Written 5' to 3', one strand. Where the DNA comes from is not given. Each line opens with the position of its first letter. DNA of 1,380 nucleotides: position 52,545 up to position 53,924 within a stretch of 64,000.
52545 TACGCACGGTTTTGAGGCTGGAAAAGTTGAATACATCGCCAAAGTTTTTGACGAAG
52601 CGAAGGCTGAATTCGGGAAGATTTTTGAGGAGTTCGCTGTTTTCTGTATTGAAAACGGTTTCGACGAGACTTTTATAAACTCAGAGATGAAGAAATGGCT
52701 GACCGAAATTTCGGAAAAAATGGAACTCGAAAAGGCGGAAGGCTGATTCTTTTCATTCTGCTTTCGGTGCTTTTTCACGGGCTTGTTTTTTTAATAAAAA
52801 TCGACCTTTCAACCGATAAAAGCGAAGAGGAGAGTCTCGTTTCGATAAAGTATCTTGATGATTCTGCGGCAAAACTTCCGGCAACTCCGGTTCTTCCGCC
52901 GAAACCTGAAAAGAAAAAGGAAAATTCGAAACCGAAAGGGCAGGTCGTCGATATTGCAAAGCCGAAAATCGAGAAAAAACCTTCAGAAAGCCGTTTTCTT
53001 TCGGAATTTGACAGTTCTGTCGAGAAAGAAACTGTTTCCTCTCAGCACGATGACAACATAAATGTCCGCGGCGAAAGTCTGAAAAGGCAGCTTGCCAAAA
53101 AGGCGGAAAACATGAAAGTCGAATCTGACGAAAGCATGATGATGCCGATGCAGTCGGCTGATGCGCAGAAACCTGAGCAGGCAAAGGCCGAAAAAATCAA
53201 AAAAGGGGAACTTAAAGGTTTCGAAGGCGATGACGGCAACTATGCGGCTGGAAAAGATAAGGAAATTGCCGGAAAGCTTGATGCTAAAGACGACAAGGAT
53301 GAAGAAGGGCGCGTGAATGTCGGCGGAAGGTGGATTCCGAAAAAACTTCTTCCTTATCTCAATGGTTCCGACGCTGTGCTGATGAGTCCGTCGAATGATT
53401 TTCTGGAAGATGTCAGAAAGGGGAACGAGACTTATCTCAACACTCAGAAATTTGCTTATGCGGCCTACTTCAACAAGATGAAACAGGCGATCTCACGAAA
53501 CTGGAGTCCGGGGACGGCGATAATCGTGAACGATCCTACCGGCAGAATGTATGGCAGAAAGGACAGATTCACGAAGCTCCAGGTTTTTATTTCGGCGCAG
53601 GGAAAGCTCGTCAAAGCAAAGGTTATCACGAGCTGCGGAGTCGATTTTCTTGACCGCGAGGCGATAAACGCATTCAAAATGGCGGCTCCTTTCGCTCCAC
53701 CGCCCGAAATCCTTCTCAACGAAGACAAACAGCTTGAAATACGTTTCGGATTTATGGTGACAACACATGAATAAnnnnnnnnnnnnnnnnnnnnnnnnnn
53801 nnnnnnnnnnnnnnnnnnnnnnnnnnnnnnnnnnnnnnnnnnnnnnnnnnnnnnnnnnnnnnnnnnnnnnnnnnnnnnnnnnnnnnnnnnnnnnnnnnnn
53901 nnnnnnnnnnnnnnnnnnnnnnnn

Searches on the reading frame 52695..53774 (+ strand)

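Call 44: search_protein_families(library=pfam, proteins=[window:52695-53774:+], max_evalue=0.00001)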
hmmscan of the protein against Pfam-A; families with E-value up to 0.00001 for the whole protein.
window:52695-53774:+ (359 aa): 0 families

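Call 60: search_protein_families(library=pfam, proteins=[window:52695-53774:+], max_evalue=0.001)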
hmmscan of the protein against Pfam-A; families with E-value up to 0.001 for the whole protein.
window:52695-53774:+ (359 aa): 2 families
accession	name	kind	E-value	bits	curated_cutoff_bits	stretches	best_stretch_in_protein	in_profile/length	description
PF03544.19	TonB_C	-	5.1e-05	24.1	24.6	1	294-339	19-63/79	Gram-negative bacterial TonB protein C-terminal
PF13103.11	TonB_2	-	8.6e-05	23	22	1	255-350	1-84/85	TonB C terminal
